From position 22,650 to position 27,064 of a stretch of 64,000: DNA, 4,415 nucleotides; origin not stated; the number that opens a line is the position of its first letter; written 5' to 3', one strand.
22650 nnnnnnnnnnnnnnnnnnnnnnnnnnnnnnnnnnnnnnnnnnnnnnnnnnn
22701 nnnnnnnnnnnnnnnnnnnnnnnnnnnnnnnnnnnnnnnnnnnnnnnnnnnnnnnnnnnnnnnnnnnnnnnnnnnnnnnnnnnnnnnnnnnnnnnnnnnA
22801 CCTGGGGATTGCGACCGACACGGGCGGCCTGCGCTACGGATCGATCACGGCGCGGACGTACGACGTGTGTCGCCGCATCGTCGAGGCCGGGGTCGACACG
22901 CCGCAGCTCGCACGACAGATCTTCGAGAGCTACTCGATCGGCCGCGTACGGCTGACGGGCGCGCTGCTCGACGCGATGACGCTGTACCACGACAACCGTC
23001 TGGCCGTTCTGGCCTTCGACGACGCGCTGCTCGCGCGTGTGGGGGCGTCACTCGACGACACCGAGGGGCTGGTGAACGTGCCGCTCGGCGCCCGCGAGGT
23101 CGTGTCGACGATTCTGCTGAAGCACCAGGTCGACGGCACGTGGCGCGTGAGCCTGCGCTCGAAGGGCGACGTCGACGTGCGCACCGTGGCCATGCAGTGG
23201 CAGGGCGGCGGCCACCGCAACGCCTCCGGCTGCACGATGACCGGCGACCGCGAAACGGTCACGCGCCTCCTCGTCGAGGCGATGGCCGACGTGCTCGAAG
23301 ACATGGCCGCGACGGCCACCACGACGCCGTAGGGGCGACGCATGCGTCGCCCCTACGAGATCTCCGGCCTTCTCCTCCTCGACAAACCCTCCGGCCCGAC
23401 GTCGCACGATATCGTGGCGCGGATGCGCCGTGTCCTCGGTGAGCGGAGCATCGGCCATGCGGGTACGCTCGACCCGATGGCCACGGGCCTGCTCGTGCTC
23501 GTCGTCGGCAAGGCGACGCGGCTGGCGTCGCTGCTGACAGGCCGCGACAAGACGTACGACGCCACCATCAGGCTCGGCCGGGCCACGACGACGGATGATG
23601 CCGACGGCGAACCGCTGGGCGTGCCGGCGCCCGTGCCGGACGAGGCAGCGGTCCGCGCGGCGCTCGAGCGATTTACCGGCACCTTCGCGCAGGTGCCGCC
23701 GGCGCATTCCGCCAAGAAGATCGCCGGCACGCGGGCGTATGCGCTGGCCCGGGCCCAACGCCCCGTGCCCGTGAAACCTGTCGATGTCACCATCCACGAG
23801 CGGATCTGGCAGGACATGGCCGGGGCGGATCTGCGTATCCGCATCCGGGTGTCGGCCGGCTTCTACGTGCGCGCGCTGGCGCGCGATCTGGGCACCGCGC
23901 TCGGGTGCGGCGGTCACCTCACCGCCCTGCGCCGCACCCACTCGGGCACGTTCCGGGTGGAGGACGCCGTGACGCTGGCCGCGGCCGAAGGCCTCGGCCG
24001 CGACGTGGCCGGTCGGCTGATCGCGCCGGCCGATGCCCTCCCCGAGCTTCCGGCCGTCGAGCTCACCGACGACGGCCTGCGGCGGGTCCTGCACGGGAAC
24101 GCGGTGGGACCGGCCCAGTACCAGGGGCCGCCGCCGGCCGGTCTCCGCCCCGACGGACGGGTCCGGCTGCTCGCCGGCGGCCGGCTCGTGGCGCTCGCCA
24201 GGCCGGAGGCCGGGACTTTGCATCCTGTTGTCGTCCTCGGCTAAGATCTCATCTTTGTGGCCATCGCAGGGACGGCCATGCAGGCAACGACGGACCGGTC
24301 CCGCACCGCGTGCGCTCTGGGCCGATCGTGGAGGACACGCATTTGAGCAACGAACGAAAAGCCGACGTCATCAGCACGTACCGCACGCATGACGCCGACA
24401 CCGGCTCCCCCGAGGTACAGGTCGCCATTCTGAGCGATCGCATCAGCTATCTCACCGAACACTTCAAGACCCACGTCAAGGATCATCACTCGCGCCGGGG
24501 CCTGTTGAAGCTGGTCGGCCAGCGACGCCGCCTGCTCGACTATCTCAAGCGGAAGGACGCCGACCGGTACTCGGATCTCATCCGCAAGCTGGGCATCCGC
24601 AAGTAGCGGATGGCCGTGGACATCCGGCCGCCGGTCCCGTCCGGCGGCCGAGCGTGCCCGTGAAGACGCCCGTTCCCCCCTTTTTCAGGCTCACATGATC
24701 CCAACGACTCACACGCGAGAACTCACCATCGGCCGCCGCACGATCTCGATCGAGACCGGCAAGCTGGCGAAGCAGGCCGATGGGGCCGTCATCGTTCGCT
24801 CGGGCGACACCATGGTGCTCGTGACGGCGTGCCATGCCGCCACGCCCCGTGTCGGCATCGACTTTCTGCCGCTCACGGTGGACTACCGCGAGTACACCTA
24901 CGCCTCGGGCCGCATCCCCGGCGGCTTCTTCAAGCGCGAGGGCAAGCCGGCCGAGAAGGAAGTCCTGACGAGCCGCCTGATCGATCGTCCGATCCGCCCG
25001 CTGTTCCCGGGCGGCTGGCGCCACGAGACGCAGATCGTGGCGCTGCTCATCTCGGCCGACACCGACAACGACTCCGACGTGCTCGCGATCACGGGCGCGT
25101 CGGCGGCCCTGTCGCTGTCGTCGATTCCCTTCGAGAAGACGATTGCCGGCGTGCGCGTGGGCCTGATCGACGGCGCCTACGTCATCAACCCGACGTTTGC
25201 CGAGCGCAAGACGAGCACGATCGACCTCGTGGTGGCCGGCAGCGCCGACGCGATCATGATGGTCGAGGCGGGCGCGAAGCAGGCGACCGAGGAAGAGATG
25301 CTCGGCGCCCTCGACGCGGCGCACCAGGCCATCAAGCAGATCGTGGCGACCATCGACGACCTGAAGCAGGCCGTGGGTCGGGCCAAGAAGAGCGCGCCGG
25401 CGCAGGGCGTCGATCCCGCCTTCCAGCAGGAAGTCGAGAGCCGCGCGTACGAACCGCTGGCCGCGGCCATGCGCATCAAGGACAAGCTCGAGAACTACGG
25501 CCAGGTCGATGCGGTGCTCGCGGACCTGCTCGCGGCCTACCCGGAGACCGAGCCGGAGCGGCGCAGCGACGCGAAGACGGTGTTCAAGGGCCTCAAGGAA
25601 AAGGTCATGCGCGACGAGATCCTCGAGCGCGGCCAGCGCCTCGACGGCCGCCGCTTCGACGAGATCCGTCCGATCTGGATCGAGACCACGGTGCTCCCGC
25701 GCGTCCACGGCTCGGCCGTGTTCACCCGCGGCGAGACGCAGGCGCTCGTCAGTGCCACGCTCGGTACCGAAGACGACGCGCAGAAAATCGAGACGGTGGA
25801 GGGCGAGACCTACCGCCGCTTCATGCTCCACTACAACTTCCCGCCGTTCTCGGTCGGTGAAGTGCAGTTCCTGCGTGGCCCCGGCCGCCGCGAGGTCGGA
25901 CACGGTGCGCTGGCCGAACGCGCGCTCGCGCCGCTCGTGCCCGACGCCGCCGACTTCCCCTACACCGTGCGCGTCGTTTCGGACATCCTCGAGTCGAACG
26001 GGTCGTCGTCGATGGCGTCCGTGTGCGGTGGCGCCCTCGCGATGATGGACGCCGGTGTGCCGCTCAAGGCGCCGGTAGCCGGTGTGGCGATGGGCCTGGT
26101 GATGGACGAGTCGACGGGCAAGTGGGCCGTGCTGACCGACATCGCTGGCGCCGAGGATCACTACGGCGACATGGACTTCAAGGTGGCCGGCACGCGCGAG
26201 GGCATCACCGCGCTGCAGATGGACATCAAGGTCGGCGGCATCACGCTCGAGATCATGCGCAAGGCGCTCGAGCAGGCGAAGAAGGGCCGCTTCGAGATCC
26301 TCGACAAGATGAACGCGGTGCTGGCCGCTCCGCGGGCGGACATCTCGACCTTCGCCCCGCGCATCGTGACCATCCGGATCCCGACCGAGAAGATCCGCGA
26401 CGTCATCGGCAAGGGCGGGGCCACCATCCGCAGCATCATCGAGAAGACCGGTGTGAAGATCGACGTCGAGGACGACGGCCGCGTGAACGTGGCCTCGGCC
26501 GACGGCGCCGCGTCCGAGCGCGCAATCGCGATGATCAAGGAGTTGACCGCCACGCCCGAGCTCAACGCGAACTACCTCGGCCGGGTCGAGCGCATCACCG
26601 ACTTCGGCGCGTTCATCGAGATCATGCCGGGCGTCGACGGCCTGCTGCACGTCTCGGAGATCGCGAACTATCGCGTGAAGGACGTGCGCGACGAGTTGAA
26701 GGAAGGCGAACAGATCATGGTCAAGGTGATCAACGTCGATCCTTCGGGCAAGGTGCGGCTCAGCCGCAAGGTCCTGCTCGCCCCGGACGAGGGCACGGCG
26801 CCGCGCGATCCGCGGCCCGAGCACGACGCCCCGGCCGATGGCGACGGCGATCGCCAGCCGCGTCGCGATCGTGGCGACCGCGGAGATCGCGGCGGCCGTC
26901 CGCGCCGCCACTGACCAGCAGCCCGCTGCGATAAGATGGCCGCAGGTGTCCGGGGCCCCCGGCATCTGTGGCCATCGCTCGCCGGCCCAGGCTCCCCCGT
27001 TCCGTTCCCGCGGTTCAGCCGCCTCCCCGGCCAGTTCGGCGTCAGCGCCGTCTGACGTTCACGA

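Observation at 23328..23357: Perfect palindrome carrying a stop codon, an SD-like run and a start codon links nrnA to truB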

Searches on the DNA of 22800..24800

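Call 60: search_rna_families(source=window, start=22800, end=24800, threshold=evalue, max_evalue=1)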
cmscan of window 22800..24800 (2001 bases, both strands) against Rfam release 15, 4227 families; matches with E-value up to 1: 2.
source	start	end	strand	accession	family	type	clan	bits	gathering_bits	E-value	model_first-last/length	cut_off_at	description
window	23196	23391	-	RF02690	BTH_s1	Gene; sRNA;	-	26.5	74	0.00088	1-205/205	no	Burkholderia sRNA 1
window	24584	24649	+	RF01670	P17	Gene; sRNA;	-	19.6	45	0.039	1-282/282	no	Pseudomonas sRNA P17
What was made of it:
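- On Known RNA families (Rfam): The only match over 23196-23391 is a sub-threshold one, BTH_s1 at 26.5 bits against a threshold of 74 (call 60).
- Tried and rejected: Rfam gave only a sub-threshold BTH_s1 hit (call 60).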

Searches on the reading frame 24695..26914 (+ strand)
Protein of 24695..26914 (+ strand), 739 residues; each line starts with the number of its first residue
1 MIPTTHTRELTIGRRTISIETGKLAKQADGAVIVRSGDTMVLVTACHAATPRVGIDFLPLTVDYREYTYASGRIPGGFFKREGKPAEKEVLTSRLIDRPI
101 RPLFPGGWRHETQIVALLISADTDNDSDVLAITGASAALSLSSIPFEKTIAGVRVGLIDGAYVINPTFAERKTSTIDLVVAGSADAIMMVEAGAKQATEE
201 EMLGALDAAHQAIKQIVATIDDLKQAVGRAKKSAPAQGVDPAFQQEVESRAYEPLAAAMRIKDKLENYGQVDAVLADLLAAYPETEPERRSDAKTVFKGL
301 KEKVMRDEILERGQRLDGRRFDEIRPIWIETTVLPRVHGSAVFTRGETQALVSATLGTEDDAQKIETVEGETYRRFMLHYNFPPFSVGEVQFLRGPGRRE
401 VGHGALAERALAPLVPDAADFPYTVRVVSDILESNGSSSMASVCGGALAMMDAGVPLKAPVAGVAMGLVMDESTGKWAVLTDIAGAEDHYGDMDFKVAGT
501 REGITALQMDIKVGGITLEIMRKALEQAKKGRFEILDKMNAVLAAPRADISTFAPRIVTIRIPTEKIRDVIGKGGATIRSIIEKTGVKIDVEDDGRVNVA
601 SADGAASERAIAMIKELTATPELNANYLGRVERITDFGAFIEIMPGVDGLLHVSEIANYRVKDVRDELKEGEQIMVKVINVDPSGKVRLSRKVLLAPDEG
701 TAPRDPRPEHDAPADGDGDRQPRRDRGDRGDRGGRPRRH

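Call 7: search_protein_families(library=pfam, proteins=[window:24695-26914:+])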
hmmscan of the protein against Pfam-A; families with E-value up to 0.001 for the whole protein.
window:24695-26914:+ (739 aa): 5 families
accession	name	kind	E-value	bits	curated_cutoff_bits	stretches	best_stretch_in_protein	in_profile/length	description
PF01138.27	RNase_PH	-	4.1e-57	192.6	25.5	2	15-145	3-130/130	3' exoribonuclease family, domain 1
PF03725.20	RNase_PH_C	-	1.4e-24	86.2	20.8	2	150-212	3-67/67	3' exoribonuclease family, domain 2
PF00575.29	S1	-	4.2e-15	56.3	22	1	621-692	2-74/74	S1 RNA binding domain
PF03726.19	PNPase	-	1.4e-13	51.5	24.6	1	244-320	3-81/81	Polyribonucleotide nucleotidyltransferase, RNA binding domain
PF00013.35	KH_1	-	4.4e-12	46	21.5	1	558-616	2-66/66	KH domain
